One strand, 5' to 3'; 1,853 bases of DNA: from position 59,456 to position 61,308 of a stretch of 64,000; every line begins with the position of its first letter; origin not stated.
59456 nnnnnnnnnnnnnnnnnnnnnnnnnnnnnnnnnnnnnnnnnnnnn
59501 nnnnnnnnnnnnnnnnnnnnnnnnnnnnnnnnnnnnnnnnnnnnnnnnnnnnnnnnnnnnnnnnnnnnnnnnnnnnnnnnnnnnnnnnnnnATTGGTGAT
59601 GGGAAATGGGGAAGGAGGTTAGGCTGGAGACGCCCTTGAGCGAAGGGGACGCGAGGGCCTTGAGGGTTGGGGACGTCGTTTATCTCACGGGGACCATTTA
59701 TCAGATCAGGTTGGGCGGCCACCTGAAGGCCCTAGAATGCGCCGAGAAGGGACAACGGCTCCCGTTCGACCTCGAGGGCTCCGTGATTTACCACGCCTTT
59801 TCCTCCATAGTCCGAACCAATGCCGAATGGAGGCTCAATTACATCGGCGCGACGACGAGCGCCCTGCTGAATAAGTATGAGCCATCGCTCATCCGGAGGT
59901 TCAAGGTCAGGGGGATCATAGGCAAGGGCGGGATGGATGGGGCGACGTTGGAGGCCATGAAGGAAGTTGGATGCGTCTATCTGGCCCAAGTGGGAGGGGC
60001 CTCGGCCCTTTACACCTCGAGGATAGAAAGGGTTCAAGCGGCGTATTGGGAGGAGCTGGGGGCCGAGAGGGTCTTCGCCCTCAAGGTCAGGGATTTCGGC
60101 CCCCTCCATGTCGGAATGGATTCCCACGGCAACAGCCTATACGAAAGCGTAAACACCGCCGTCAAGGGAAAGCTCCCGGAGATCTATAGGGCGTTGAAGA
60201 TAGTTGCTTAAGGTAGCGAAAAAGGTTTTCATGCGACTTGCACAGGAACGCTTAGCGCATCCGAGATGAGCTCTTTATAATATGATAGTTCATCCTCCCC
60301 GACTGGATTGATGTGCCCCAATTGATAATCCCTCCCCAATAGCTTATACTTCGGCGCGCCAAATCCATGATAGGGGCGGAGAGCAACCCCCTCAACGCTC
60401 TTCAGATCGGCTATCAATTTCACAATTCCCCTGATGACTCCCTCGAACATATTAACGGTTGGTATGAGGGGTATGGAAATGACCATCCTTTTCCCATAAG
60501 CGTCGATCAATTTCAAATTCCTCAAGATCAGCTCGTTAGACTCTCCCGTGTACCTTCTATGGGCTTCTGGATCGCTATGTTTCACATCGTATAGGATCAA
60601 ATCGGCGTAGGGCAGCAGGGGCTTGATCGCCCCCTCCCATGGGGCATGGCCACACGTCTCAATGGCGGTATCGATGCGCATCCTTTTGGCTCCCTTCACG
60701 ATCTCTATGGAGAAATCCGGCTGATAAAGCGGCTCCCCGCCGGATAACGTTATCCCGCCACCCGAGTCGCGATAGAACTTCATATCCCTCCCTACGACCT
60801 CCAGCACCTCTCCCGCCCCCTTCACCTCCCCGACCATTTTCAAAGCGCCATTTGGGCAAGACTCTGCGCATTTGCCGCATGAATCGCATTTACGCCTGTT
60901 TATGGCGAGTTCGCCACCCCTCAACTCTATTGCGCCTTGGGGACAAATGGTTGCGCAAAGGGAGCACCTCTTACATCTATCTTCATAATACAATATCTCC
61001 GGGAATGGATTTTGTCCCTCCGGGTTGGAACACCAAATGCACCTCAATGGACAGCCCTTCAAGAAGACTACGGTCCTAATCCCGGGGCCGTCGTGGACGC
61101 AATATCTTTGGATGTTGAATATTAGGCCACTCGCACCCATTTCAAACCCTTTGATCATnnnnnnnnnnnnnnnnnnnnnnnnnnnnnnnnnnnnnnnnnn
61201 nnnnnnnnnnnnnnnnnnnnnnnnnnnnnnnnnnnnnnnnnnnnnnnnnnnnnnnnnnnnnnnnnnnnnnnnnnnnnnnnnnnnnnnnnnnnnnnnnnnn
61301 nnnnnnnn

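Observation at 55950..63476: Candidate new catabolic module: GRE + activase, altered Fe-S hydro-lyase, NRAMP-like permease, beta-hydroxyacid dehydrogenase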

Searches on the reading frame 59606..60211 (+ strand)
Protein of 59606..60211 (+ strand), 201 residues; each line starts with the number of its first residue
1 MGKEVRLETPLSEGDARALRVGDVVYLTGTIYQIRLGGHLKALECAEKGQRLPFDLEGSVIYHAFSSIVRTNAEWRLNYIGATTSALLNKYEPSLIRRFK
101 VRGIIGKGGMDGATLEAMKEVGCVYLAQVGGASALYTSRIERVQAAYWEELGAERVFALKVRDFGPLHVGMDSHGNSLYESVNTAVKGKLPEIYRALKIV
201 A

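Call 3: search_protein_families(library=pfam, proteins=[window:59606-60211:+])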
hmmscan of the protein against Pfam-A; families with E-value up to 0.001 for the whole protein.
window:59606-60211:+ (201 aa): 1 family
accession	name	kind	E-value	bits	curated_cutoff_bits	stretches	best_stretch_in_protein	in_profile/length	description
PF05683.17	Fumerase_C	-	5.9e-33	114.4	22.2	1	3-181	27-204/205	Fumarase C-terminus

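Call 4: search_protein_families(library=ncbifam, proteins=[window:59606-60211:+])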
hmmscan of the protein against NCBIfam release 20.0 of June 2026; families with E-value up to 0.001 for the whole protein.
window:59606-60211:+ (201 aa): 8 families
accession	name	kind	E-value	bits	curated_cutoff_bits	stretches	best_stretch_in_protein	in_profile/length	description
NF004708.0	PRK06043.1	equivalog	1.5e-51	174.7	269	1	4-193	2-190/192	fumarate hydratase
TIGR00723.1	ttdB_fumA_fumB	subfamily_domain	8.1e-50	169.1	145.15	1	17-180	4-168/169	FumA C-terminus/TtdB family hydratase beta subunit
NF006253.0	PRK08395.1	equivalog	3.8e-40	137.3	244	1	5-180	3-164/166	fumarate hydratase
NF006082.0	PRK08228.1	equivalog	2e-37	128.7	264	1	6-188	5-188/205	L(+)-tartrate dehydratase subunit beta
NF005310.0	PRK06842.1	equivalog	3.6e-33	114.9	238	1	4-183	2-177/185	Fe-S-containing hydro-lyase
NF011919.0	PRK15390.1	equivalog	2.3e-11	42.7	1105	1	21-184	379-540/548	class I fumarate hydratase FumA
NF011920.0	PRK15391.1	subfamily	3e-11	42.3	1094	1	20-182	378-538/548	class I fumarate hydratase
NF011921.0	PRK15392.1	equivalog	2.8e-08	32.8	1060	1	14-182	371-537/550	class I fumarate hydratase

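Call 19: search_solved_structures(query=window:59606-60211:+, max_evalue=0.001, show_alignments=4)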
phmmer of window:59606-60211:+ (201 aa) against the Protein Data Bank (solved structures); distinct sequences matched with E-value up to 0.001: 10.
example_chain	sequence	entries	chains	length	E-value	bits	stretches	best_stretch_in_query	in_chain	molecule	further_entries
7xky_B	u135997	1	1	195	1e-44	155.6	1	11-193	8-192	Fumarate hydratase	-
2isb_A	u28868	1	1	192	4e-42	147.2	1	3-180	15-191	Fumarase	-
5dni_A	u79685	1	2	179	1.6e-41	145.2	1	11-180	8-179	Putative L(+)-tartrate dehydratase subunit beta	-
6uqb_A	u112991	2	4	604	1.4e-11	47.5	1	19-181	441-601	Fumarate hydratase 2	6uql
6upo_A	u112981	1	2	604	1.9e-11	47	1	19-181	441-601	Fumarate hydratase 2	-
6uqm_A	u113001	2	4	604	1.9e-11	47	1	19-181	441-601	Fumarate hydratase 2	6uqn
5l2r_A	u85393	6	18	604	2e-11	47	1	19-181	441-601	Fumarate hydratase | fumarate hydratase 2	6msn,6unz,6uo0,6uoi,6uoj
6up9_A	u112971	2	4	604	9.7e-11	44.8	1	19-181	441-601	Fumarate hydratase 2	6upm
6uq8_A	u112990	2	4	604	1.2e-10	44.4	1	20-181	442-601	Fumarate hydratase 2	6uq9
6mso_A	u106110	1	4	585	1.3e-07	34.5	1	25-181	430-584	fumarate hydratase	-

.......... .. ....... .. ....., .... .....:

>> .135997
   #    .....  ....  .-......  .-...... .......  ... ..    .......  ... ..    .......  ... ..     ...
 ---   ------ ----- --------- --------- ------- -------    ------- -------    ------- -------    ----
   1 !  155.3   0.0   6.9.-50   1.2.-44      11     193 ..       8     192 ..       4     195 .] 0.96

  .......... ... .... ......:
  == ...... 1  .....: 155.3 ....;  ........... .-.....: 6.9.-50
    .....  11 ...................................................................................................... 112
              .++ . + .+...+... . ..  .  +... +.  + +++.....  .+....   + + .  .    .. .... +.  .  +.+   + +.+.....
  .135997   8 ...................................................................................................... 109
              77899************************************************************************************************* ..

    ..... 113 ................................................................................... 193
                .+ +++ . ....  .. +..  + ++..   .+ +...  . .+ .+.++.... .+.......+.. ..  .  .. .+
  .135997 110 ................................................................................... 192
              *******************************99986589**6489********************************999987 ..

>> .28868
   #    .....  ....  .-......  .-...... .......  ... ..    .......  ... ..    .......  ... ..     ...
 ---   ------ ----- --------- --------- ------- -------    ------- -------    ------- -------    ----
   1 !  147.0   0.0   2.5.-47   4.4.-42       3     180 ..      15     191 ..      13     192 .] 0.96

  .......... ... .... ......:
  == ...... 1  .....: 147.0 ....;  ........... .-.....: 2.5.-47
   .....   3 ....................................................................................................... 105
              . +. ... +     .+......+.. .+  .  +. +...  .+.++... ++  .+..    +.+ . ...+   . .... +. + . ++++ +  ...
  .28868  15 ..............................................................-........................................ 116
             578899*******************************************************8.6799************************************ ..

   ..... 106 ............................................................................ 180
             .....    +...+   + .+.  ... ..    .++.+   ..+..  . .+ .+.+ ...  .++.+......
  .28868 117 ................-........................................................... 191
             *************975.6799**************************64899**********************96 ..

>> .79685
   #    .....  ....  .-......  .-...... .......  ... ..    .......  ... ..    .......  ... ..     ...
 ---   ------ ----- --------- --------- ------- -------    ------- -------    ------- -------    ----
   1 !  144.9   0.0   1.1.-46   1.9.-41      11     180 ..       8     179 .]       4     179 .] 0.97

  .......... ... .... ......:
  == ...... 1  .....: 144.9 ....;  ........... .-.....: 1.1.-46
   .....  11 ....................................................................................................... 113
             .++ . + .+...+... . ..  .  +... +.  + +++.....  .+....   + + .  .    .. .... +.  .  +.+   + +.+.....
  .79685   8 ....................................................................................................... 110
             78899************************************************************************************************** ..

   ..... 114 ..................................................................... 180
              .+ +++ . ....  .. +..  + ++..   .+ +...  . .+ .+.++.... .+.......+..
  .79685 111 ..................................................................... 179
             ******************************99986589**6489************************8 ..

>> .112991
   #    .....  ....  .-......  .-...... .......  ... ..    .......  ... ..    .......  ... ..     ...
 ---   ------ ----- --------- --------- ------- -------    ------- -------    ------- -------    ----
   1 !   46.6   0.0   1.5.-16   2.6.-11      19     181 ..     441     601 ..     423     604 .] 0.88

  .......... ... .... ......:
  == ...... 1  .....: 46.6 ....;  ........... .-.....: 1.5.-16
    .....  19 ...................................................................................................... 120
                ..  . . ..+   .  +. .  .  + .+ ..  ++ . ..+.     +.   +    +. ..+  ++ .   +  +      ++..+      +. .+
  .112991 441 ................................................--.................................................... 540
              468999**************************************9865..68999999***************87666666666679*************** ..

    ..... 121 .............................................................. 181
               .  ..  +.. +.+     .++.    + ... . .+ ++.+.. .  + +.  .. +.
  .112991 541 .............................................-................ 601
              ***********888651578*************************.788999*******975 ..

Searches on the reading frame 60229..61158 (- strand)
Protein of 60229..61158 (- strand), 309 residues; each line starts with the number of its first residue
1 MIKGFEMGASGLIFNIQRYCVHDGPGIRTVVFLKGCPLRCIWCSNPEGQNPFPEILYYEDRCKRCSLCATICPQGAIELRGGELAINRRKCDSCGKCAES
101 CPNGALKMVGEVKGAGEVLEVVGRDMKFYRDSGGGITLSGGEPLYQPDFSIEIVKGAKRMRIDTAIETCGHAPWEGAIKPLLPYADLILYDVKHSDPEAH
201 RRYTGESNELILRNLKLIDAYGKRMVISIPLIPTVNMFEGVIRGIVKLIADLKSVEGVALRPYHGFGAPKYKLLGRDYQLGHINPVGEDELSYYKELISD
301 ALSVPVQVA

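Call 3: search_protein_families(library=pfam, proteins=[window:60229-61158:-])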
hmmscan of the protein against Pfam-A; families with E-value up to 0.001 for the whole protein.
window:60229-61158:- (309 aa): 13 families
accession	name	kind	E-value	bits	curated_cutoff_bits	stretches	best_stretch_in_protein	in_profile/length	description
PF04055.27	Radical_SAM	-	1.1e-16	61.9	29.5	1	118-237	29-156/166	Radical SAM superfamily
PF00037.32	Fer4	-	1.8e-13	50.1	21.1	2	86-107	3-24/24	4Fe-4S binding domain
PF13353.11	Fer4_12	-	6.8e-12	46.3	22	1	23-89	2-68/137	4Fe-4S single cluster domain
PF12838.12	Fer4_7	-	5.6e-10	40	27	2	61-105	1-52/52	4Fe-4S dicluster domain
PF12837.12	Fer4_6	-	7.7e-10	38.7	25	1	85-106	3-24/24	4Fe-4S binding domain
PF13237.11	Fer4_10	-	3.3e-08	33.8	25.5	1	58-102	5-53/53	4Fe-4S dicluster domain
PF13484.11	Fer4_16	-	1.2e-07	32.8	30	0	90-112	1-24/66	4Fe-4S double cluster binding domain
PF13187.11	Fer4_9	-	1e-06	29.1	27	1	61-105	1-51/52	4Fe-4S dicluster domain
PF12797.12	Fer4_2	-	3.6e-06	27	24.5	0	55-73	3-21/22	4Fe-4S binding domain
PF14697.11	Fer4_21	-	9.8e-05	22.8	35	1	59-108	5-59/59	4Fe-4S dicluster domain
PF25160.1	LdpA_Fe-S-bd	-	0.0001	22.4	27.6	1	68-109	9-46/49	LdpA Fe-S cluster-binding domain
PF12800.12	Fer4_4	-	0.00028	21.4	24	0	60-75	2-17/17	4Fe-4S binding domain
PF13183.11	Fer4_8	-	0.00037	21.4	27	0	90-104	53-67/68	4Fe-4S dicluster domain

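Call 4: search_protein_families(library=ncbifam, proteins=[window:60229-61158:-])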
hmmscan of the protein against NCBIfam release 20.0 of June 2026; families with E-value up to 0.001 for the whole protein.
window:60229-61158:- (309 aa): 70 families (the best 25 are shown)
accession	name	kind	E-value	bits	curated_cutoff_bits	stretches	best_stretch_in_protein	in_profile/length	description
TIGR02494.1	PFLE_PFLC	subfamily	1.1e-100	336.7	174.35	1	13-298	1-289/293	glycyl-radical enzyme activating protein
NF043069.1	T4HPD_activ_SAM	equivalog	1.8e-95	319.8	425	1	11-299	2-289/299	trans-4-hydroxy-L-proline dehydratase activase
NF048010.1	SfplDhtActHpsHDes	equivalog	5e-95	317.7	430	1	9-292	4-292/298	(2S)-3-sulfopropanediol dehydratase activating enzyme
NF033719.1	ind_deCO2_activ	equivalog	1.5e-86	290.4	425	1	11-300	1-295/302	indoleacetate decarboxylase activase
TIGR04395.1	cutC_activ_rSAM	equivalog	2.9e-86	289.5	360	1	11-300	5-299/309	choline TMA-lyase-activating enzyme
NF048008.1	SfplDhtActHpfHKleb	equivalog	6.1e-73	245.8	500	1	13-283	2-278/308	(2S)-3-sulfopropanediol dehydratase activating enzyme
NF033717.2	HPDL_rSAM_activ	equivalog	3.5e-69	233.4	420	1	10-300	3-298/311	4-hydroxyphenylacetate decarboxylase activase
TIGR04003.1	rSAM_BssD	equivalog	2.9e-63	213.9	496.45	1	12-279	2-275/314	[benzylsuccinate synthase]-activating enzyme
NF007483.0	PRK10076.1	equivalog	4.9e-62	209.7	326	2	90-299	75-282/292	[formate-C-acetyltransferase]-activating enzyme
TIGR02493.1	PFLA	equivalog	2.8e-51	174.1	231.75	2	111-299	44-233/235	pyruvate formate-lyase-activating protein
TIGR04041.1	activase_YjjW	hypoth_equivalog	1.5e-43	149.2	250.2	1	13-269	4-244/276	YjjW family glycine radical enzyme activase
NF008356.0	PRK11145.1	equivalog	3.4e-35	121.5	375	2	118-300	56-239/246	pyruvate formate lyase 1-activating protein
TIGR02179.1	PorD_KorD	subfamily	3.8e-11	42.9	60.05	1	57-111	22-77/78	2-oxoacid:acceptor oxidoreductase, delta subunit, pyruvate/2-ketoisovalerate family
TIGR02700.1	flavo_MJ0208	hypoth_equivalog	4.2e-11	42.6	251.35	1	59-112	147-200/234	dihydromethanopterin reductase (acceptor)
TIGR02495.1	NrdG2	equivalog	7.8e-11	41.7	131.15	2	123-250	53-181/193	anaerobic ribonucleoside-triphosphate reductase activating protein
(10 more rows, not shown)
